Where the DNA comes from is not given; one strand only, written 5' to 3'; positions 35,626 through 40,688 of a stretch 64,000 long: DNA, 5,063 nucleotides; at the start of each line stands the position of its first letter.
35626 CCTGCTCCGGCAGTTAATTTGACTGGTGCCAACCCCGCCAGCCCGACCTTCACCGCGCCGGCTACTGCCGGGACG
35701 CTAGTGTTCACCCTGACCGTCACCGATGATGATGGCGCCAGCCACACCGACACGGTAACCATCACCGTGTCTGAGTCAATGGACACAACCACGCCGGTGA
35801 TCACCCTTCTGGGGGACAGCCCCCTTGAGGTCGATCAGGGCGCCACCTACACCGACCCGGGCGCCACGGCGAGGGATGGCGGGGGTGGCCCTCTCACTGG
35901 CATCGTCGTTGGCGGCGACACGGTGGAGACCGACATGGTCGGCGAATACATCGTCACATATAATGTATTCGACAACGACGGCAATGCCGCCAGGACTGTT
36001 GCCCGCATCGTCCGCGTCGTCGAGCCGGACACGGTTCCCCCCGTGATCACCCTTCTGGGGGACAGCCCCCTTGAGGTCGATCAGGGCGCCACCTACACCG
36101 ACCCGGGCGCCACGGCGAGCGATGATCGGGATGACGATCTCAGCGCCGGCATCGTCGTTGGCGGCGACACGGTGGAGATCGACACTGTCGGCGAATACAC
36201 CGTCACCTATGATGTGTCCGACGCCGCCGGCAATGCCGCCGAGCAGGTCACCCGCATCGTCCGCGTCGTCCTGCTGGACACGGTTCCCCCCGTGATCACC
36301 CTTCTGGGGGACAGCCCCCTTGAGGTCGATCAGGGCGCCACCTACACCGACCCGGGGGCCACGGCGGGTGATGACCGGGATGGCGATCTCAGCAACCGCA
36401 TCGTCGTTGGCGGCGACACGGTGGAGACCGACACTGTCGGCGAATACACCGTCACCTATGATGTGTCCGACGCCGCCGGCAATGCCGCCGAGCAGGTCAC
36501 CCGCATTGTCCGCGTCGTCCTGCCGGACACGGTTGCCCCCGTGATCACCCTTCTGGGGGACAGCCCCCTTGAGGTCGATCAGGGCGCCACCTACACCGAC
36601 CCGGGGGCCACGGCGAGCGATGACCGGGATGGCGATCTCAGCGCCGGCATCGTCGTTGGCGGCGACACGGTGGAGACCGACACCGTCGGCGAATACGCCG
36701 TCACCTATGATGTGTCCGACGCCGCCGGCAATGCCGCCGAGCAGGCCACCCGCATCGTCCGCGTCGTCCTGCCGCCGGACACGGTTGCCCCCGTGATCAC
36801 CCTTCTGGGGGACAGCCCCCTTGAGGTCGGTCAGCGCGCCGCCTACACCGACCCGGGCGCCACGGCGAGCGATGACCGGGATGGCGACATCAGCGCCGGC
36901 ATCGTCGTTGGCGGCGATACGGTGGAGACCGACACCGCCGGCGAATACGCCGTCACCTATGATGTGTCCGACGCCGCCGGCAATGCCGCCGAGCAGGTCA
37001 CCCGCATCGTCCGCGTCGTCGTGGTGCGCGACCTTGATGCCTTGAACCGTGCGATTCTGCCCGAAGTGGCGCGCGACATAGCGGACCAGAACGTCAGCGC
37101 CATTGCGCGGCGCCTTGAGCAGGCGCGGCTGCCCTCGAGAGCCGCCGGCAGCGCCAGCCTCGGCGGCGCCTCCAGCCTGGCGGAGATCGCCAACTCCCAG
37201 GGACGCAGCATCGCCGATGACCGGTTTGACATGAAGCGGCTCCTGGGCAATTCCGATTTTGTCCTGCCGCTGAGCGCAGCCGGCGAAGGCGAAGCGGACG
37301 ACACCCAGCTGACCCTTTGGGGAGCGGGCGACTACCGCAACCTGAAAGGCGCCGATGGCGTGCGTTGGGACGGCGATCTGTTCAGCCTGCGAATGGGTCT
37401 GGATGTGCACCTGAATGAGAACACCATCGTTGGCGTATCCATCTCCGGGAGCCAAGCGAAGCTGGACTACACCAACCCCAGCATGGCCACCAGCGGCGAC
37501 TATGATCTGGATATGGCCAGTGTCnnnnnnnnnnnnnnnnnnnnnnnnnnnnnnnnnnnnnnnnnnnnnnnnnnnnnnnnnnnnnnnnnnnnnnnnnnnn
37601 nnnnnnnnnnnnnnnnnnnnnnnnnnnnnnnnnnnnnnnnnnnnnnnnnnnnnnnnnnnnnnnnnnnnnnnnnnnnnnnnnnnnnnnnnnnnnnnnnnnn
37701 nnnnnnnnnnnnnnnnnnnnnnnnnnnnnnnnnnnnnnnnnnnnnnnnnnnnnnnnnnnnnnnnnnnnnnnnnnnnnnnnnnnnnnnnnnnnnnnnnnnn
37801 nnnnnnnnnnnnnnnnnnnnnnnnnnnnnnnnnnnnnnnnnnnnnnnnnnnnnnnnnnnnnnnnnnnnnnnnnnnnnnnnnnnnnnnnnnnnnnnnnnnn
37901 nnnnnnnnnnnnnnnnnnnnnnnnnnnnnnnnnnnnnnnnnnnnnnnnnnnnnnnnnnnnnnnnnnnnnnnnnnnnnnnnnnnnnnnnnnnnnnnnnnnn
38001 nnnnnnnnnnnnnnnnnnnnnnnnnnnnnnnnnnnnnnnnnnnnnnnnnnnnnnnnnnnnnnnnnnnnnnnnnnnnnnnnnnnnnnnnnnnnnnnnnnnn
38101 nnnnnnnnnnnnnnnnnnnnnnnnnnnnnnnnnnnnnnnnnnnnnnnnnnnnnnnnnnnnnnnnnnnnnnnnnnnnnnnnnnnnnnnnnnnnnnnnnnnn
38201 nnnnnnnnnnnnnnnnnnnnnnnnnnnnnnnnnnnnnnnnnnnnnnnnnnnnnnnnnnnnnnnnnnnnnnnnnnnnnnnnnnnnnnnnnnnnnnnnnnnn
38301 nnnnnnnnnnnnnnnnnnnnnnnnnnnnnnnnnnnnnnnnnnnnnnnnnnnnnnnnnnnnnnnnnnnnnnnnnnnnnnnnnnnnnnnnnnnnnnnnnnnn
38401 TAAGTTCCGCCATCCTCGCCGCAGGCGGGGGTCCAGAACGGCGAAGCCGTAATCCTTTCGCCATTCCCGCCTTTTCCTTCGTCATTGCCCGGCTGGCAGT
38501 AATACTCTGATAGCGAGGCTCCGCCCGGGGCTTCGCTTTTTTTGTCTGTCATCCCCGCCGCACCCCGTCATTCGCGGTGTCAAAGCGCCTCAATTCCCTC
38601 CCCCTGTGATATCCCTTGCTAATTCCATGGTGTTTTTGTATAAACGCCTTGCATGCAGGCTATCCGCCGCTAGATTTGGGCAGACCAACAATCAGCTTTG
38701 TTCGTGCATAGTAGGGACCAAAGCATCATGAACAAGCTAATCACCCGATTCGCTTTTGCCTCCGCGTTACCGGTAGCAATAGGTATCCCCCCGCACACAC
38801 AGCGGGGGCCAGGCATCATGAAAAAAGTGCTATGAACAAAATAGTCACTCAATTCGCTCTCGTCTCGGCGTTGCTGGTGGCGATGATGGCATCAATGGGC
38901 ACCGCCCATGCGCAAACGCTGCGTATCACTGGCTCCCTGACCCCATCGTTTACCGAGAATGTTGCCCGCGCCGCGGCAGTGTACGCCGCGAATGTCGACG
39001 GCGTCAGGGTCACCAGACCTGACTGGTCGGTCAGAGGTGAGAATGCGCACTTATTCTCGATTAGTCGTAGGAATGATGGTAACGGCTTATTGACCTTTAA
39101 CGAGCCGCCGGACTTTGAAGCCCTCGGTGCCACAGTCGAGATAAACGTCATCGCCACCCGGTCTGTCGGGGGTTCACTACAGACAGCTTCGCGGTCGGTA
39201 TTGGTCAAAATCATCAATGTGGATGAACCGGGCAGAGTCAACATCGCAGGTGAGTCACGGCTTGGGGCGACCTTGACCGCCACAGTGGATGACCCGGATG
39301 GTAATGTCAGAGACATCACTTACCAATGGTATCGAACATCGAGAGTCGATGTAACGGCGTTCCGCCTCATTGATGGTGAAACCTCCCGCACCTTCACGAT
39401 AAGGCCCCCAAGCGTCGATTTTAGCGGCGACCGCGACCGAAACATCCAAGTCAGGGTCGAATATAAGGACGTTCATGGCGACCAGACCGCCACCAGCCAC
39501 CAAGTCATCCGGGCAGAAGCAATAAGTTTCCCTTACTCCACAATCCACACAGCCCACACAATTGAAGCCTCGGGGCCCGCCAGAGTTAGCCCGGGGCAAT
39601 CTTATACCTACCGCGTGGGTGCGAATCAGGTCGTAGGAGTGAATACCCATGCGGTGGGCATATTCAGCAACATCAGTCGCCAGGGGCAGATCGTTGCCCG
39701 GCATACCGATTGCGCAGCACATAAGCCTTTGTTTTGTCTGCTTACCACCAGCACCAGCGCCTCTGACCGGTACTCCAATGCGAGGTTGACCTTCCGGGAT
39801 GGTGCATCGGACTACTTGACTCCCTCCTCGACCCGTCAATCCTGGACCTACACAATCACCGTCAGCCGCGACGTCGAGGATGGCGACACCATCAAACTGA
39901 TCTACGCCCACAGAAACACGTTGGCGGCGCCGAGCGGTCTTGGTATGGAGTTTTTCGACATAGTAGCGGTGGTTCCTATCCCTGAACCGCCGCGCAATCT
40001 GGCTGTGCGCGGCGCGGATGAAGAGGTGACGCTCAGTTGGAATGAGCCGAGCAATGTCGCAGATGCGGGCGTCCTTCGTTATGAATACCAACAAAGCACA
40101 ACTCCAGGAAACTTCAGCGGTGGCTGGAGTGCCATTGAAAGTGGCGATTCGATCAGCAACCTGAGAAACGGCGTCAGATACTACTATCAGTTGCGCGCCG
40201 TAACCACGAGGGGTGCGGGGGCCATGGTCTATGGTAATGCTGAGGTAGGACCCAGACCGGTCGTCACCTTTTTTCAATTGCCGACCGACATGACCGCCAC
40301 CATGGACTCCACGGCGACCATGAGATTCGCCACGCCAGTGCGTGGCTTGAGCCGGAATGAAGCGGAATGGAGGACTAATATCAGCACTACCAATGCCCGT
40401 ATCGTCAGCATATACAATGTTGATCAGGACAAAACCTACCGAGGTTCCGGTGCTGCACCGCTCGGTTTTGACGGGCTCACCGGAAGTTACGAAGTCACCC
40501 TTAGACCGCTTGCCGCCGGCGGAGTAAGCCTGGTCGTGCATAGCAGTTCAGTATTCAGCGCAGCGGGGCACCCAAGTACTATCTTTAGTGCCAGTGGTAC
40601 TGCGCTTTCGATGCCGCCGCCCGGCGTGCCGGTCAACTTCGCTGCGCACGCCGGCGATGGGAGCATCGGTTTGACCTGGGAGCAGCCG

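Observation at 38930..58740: ~9.8-kb internal duplication (two super-repeats) within a single coding sequence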

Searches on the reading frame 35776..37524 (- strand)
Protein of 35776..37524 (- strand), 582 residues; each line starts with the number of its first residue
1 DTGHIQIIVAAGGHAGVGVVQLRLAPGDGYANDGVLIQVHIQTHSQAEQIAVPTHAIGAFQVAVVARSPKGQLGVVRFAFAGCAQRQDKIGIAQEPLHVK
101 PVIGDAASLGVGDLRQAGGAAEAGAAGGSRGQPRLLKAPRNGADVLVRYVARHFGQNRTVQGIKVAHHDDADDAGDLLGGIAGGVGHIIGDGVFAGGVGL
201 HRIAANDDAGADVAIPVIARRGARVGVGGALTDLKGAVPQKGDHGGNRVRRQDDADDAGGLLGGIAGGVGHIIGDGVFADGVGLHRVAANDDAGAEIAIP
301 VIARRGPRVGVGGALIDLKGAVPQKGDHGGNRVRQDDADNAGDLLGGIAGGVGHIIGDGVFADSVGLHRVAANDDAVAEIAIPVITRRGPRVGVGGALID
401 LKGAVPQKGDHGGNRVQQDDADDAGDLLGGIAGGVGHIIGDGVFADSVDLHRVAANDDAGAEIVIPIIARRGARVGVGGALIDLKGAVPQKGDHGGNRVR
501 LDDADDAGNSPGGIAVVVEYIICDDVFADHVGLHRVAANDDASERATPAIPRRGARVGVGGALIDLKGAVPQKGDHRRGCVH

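Call 76: search_protein_families(library=pfam, proteins=[window:35776-37524:-], max_evalue=0.01)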
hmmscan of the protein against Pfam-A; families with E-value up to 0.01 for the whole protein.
window:35776-37524:- (582 aa): 1 family
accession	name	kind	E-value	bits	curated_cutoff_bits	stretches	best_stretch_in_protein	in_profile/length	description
PF03471.22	CorC_HlyC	-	0.0003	21.2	27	0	558-575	34-51/81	Transporter associated domain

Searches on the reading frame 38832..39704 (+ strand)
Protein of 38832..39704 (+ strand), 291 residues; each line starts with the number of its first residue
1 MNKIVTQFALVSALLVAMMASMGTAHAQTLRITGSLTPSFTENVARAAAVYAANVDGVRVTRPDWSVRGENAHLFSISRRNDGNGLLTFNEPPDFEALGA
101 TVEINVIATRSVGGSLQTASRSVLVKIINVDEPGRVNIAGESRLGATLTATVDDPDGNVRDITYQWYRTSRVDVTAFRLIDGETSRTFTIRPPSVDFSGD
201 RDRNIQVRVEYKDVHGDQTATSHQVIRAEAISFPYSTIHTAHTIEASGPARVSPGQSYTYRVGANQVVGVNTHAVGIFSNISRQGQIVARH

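Call 35: search_protein_families(library=pfam, proteins=[window:38832-39704:+], max_evalue=0.05)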
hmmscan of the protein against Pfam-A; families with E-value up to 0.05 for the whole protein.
window:38832-39704:+ (291 aa): 0 families

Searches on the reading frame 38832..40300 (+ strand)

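Call 26: search_protein_families(library=ncbifam, proteins=[window:38832-40300:+], max_evalue=1)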
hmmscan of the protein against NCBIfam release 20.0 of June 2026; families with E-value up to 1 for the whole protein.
window:38832-40300:+ (489 aa): 2 families
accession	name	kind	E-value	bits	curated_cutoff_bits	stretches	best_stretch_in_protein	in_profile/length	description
NF040485.1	ZirU_fam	subfamily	0.0014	18.8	100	1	107-191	107-197/210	ZirU family protein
NF041895.1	choice_anch_V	domain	0.12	12.4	42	1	240-289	37-82/150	choice-of-anchor V domain-containing protein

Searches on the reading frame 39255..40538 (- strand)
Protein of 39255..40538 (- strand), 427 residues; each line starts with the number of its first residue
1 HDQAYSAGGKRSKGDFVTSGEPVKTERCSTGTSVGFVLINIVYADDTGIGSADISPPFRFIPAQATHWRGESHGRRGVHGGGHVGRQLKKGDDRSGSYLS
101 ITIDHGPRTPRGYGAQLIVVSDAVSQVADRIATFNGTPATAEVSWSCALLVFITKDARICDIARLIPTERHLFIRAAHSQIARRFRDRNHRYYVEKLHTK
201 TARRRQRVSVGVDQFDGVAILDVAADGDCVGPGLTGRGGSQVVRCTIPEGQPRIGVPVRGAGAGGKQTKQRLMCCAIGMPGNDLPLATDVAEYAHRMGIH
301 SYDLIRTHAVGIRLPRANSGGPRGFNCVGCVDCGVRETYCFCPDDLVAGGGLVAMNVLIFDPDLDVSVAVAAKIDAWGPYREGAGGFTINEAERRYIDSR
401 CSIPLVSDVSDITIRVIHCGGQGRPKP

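Call 76: search_protein_families(library=pfam, proteins=[window:39255-40538:-], max_evalue=0.01)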
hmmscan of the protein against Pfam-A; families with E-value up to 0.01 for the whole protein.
window:39255-40538:- (427 aa): 0 families
